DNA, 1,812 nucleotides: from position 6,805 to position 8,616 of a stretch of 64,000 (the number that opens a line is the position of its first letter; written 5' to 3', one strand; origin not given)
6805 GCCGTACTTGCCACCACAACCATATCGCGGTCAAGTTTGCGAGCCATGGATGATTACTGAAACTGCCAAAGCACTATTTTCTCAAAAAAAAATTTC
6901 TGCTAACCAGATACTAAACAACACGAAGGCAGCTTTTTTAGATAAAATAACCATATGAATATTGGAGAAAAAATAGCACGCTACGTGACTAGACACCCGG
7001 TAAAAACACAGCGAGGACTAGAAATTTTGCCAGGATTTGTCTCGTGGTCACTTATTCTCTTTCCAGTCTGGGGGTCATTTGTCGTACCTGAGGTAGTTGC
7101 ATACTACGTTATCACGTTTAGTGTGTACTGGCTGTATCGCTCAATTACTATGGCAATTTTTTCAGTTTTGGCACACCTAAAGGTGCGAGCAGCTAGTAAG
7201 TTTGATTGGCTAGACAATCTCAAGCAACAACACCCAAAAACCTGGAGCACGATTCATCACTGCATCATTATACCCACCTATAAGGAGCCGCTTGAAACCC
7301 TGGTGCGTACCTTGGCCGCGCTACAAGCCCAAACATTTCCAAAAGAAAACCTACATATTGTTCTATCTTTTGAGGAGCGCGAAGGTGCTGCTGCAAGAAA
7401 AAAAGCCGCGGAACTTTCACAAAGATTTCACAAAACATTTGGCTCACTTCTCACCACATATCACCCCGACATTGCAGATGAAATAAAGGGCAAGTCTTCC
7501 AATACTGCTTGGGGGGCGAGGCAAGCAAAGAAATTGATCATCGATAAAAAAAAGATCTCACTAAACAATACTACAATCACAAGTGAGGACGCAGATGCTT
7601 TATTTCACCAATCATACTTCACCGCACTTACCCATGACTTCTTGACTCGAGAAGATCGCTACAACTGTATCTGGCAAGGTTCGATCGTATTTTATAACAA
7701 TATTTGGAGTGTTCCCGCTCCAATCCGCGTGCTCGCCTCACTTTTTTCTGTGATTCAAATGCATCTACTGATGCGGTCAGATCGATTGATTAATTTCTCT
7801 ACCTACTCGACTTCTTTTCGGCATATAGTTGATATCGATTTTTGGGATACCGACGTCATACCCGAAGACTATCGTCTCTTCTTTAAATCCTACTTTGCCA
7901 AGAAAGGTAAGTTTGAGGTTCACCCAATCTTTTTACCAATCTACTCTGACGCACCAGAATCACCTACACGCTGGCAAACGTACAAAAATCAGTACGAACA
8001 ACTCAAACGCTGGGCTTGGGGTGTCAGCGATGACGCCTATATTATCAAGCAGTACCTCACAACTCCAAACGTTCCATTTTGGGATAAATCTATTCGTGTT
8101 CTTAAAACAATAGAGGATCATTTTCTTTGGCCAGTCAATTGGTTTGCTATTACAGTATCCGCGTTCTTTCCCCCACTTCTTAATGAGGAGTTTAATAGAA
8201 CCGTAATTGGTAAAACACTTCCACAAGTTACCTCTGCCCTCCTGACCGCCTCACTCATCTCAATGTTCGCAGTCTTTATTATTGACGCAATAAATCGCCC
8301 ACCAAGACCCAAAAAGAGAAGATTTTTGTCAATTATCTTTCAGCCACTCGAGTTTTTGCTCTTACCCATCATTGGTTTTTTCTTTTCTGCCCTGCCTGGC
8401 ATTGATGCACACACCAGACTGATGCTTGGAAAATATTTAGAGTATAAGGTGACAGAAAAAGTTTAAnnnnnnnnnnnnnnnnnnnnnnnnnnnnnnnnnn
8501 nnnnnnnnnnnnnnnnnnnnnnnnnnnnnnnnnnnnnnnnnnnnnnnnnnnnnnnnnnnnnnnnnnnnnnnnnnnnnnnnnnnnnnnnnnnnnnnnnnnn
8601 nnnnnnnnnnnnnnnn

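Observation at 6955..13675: Six-gene lipid-linked glycan assembly cluster with a DPPR-synthase-like enzyme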

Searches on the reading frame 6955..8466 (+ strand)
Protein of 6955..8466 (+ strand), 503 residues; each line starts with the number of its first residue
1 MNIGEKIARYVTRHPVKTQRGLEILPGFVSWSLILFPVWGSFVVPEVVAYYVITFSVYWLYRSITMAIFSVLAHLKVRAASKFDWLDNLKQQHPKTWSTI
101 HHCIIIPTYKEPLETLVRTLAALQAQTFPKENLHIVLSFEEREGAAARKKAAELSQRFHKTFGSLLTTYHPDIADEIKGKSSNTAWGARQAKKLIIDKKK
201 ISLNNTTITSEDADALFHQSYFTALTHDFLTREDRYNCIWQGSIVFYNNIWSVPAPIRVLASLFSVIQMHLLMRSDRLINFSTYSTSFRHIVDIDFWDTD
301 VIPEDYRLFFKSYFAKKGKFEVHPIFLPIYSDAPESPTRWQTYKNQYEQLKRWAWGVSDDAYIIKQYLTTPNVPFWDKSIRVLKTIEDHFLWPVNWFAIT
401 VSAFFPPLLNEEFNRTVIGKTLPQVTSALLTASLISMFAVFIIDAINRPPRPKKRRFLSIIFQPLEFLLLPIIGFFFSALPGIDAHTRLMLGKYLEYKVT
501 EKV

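Call 3: search_protein_families(library=pfam, proteins=[window:6955-8466:+], max_evalue=0.01)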
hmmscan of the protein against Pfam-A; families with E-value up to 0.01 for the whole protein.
window:6955-8466:+ (503 aa): 1 family
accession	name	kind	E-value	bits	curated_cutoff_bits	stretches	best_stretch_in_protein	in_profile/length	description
PF00535.33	Glycos_transf_2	-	0.006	17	23.3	0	103-137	1-32/168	Glycosyl transferase family 2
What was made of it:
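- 6955..8466 (+): g1: membrane-integrated processive GT2 synthase (hyaluronan/cellulose/chitin-synthase-like). It has 2 N-terminal and about 3-4 C-terminal membrane helices. The window protein itself reaches only PF00535 at E=0.006, below cutoff (call 3).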

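Call 4: search_protein_families(library=ncbifam, proteins=[window:6955-8466:+], max_evalue=0.01)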
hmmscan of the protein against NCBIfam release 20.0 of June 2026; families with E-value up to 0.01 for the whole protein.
window:6955-8466:+ (503 aa): 1 family
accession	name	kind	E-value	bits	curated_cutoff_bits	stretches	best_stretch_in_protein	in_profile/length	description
TIGR03030.1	CelA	equivalog_domain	0.0056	14.8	699.1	1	91-138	124-169/714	UDP-forming cellulose synthase catalytic subunit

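Call 14: search_solved_structures(query=window:6955-8466:+, max_evalue=1)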
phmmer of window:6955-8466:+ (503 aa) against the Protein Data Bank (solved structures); distinct sequences matched with E-value up to 1: 0.

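Call 27: search_solved_structures(query=A2, max_evalue=1, show_alignments=2)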
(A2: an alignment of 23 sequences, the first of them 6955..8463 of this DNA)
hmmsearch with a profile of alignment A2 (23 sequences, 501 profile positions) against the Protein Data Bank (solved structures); distinct sequences matched with E-value up to 1: 2.
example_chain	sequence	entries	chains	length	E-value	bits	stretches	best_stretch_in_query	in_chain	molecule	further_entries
4rv1_A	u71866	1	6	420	0.00064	22.1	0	160-213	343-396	Engineered Protein OR497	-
4hxt_A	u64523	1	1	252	0.02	17.1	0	160-213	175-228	De Novo Protein OR329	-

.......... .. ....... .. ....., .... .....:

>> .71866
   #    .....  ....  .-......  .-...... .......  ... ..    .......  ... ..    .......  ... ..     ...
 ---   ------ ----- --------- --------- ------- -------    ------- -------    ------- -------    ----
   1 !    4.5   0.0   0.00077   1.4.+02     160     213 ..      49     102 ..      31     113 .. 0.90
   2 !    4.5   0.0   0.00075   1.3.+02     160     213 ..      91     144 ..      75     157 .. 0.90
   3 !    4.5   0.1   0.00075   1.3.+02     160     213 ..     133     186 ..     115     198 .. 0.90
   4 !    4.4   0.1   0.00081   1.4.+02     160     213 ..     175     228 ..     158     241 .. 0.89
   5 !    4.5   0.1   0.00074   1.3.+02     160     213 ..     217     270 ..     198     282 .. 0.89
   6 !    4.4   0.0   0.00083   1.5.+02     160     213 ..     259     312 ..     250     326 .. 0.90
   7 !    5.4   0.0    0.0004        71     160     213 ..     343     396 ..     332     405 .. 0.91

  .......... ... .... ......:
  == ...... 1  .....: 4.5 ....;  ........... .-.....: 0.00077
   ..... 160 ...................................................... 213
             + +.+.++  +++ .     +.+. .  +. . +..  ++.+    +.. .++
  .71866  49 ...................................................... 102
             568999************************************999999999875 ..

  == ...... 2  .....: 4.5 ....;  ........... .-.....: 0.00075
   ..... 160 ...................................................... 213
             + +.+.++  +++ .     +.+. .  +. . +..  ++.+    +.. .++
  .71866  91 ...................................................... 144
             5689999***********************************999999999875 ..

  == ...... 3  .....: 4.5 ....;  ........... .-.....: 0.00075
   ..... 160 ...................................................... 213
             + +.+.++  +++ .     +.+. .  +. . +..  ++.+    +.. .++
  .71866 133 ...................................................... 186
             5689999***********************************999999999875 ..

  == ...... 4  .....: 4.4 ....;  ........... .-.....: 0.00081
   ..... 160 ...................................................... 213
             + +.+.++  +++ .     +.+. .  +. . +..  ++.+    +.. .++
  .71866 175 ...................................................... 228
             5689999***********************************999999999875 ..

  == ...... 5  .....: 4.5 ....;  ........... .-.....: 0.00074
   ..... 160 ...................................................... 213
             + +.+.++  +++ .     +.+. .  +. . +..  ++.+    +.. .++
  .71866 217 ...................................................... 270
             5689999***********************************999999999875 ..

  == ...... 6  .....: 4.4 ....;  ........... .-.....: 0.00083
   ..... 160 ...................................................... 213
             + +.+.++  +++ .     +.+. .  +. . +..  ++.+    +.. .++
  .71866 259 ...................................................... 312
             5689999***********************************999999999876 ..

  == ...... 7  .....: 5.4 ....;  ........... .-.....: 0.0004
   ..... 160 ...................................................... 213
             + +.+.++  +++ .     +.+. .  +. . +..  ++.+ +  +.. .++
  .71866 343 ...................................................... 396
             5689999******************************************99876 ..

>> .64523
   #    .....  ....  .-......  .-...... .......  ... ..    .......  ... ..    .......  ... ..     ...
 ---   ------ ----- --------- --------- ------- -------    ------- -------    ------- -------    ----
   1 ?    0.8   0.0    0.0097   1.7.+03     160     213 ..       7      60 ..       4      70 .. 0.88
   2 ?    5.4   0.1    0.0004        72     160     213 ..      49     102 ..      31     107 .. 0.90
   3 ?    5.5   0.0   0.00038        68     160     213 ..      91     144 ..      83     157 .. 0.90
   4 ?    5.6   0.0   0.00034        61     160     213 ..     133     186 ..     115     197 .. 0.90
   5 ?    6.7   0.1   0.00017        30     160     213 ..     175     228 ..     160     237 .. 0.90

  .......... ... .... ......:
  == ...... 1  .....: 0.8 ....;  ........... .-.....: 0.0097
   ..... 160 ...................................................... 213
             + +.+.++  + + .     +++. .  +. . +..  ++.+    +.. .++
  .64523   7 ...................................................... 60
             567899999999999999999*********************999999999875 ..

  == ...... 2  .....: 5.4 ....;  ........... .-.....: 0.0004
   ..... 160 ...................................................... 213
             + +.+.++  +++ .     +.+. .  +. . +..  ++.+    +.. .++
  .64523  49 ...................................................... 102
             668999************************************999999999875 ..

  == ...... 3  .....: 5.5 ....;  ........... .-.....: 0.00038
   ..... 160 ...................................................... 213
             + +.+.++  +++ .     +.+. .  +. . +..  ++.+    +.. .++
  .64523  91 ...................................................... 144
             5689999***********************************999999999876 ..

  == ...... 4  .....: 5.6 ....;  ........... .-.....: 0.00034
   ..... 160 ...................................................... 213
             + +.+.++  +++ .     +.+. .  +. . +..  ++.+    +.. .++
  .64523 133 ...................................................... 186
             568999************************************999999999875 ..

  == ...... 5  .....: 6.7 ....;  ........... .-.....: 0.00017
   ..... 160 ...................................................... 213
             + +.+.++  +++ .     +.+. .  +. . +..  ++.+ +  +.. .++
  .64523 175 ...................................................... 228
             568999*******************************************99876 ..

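Call 45: find_homologous_proteins(query=window:6955-8466:+, max_evalue=0.001)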
Query window:6955-8466:+ (503 aa): 3874 proteins with E <= 0.001 among 8000 candidates; the best 120 are listed.
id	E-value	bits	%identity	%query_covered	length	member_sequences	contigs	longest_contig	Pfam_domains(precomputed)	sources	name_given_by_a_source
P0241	0.0e+0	1154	100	100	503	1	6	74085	-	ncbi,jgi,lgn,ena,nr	ncbi:MAG: hypothetical protein GW946_01720 [Candidatus Pacebacteria bacterium]|nr:hypothetical prote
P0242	0.0e+0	1036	88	100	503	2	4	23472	-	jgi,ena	-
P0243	8.7e-297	1003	85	100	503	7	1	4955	-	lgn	-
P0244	3.4e-274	928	79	100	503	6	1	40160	-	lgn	-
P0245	1.0e-260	884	77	98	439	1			-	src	-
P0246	1.2e-254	864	72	99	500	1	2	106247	-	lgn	-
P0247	2.1e-254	863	72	100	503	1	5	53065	-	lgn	-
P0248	3.3e-254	862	73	100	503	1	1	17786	-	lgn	-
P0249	4.4e-254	862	71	100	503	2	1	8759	-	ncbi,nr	ncbi:glycosyltransferase family 2 protein [Candidatus Woesebacteria bacterium]|nr:glycosyltransferas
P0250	4.7e-254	862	73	99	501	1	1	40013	-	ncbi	-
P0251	2.6e-253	860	74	99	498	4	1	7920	-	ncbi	-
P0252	3.0e-253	859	73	100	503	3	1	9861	PF13632.13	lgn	-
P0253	1.1e-252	857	72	100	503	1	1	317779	-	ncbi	-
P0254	1.3e-252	857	71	100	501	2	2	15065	PF13632.13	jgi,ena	-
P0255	1.4e-252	857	74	98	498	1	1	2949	-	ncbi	-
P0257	4.3e-252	856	73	100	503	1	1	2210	PF13632.13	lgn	-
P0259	1.0e-251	854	72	100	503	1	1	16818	PF13632.13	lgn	-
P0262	4.1e-251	852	71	100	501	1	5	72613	PF13632.13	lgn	-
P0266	5.6e-250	849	73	99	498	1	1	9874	PF13632.13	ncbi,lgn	-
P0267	6.3e-250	848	73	98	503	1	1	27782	PF13632.13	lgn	-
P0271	2.2e-249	847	71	99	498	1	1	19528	PF13632.13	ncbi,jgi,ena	-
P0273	2.5e-249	846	72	100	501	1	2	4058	PF13632.13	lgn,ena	-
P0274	3.2e-249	846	72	98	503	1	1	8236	PF13632.13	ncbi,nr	ncbi:MAG: hypothetical protein QG639_139 [Patescibacteria group bacterium]|nr:hypothetical protein [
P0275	4.5e-249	846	71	99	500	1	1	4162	PF13632.13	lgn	-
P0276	4.8e-249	845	71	99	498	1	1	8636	PF13632.13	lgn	-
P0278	1.1e-248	844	70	100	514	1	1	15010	PF13632.13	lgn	-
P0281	1.9e-248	843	70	100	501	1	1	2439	PF13632.13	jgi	jgi:cellulose synthase/poly-beta-1,6-N-acetylglucosamine synthase-like glycosyltransferase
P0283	4.0e-248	842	72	99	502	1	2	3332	PF13632.13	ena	-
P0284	8.3e-248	841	70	99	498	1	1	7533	PF13632.13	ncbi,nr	ncbi:MAG: glycosyltransferase [Candidatus Pacebacteria bacterium]|nr:glycosyltransferase [Candidatus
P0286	9.5e-248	841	71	99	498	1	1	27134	PF13632.13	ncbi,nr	ncbi:MAG: glycosyltransferase family 2 protein [bacterium]|nr:glycosyltransferase family 2 protein [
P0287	1.3e-247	841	69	99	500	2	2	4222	PF13632.13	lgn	-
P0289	1.6e-247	840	70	99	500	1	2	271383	PF13632.13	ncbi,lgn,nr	ncbi:MAG: hypothetical protein H6774_01625 [Pseudomonadales bacterium]|nr:hypothetical protein [Cand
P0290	1.7e-247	840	71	100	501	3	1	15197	PF13632.13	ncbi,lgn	-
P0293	3.3e-247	839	69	100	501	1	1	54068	PF13632.13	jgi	jgi:hypothetical protein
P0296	5.0e-247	839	70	99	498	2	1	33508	PF13632.13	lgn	-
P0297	7.0e-247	838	72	100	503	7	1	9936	PF13632.13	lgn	-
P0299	9.3e-247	838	71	99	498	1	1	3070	PF13632.13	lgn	-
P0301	1.3e-246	837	69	100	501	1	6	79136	PF13632.13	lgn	-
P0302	1.7e-246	837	71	99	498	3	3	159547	PF13632.13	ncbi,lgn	-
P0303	1.8e-246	837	70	99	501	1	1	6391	PF13632.13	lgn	-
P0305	2.0e-246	837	71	99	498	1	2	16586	PF13632.13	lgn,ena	-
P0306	2.2e-246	837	70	99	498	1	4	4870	PF13632.13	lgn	-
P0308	3.5e-246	836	72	98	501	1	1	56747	PF13632.13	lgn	-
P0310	3.8e-246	836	70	99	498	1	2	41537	PF13632.13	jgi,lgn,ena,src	-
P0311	3.8e-246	836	70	99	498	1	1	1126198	PF13632.13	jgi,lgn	-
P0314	5.6e-246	835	71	99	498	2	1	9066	PF13632.13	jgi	jgi:hypothetical protein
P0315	6.8e-246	835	70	99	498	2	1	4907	PF13632.13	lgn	-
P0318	1.5e-245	834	70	100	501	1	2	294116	PF13632.13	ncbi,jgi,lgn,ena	-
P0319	1.7e-245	834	71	100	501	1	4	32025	PF13632.13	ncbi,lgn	-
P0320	2.0e-245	834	71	99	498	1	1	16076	PF13632.13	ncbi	ncbi:MAG TPA: glycosyltransferase family 2 protein [Patescibacteria group bacterium]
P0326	3.8e-245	833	71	99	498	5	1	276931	PF13632.13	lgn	-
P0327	4.5e-245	832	70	99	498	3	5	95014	PF13632.13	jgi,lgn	jgi:hypothetical protein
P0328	5.0e-245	832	70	99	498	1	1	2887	PF13632.13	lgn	-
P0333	1.1e-244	831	70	98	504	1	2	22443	PF13632.13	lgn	-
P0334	1.1e-244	831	71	99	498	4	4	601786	PF13632.13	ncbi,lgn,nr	ncbi:glycosyltransferase family 2 protein [Patescibacteria group bacterium]|nr:glycosyltransferase f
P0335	1.3e-244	831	71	99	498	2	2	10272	PF13632.13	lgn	-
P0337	1.4e-244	831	70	99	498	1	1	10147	PF13632.13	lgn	-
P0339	1.5e-244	831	71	99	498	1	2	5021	PF13632.13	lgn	-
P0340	1.6e-244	831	71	99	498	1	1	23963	PF13632.13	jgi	jgi:hypothetical protein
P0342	1.7e-244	830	70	99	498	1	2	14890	PF13632.13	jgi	-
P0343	1.8e-244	830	72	99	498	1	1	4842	PF13632.13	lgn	-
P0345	2.9e-244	830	70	99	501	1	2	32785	PF13632.13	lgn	-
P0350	4.2e-244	829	70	99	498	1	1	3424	PF13632.13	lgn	-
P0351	4.9e-244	829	68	100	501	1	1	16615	PF13632.13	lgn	-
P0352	5.2e-244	829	69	99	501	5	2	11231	PF13632.13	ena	-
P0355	7.7e-244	828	70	99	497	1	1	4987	PF13632.13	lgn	-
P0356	8.0e-244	828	70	99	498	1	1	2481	PF13632.13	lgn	-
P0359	1.0e-243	828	70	99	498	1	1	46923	PF13632.13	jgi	-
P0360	1.1e-243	828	69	99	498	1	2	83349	PF13632.13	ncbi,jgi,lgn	ncbi:MAG: glycosyltransferase family 2 protein [Candidatus Woesebacteria bacterium]|jgi:hypothetical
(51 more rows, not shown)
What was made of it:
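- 6955..8466 (+): Orthologs carry PF13632 (call 45).
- On Processive membrane GT2 synthases (BcsA / HAS / chitin synthase / NodC type): Pfam PF00535 is below cutoff for the window protein (call 3), while PF13632 is recorded for orthologs (call 45).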

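Call 52: predict_structure(alignment_id=A5)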
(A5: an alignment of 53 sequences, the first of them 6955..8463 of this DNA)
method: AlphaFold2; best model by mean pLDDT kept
length: 503 residues; sequences in the alignment: 53
mean_pLDDT: 82.0   pTM: 0.83
mean pLDDT of the five models: 82.0, 81.3, 78.7, 78.1, 74.9
residues with pLDDT >= 90: 166; 70-90: 243; 50-70: 87; < 50: 7
segments of 3 or more residues with pLDDT < 50: 175-178, 501-503
pLDDT, mean of each block of 10 residues (from residue 1): 78 80 75 77 83 80 85 93 96 96 91 93 96 95 91 96 95 57 87 95 95 91 97 94 87 86 85 84 89 81 73 91 93 85 83 64 83 86 76 57 66 71 73 71 78 66 74 70 67 59 44
secondary structure, 60 per line:
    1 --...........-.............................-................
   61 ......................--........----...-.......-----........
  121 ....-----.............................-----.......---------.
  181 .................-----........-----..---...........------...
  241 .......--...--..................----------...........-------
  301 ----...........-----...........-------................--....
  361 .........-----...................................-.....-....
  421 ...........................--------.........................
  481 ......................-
elements in order: H3-13 H15-43 H45-82 H85-92 E101-107 H113-124 E133-140 H141-158 E164-170 H180-197 E206-210 H221-231 E238-247 H255-272 E283-287 H288-293 H305-315 E321-331 H339-354 H357-369 H375-409 H411-415 H417-447 H456-502
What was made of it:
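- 6955..8466 (+): The AF2 model has pLDDT 82 (call 52).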
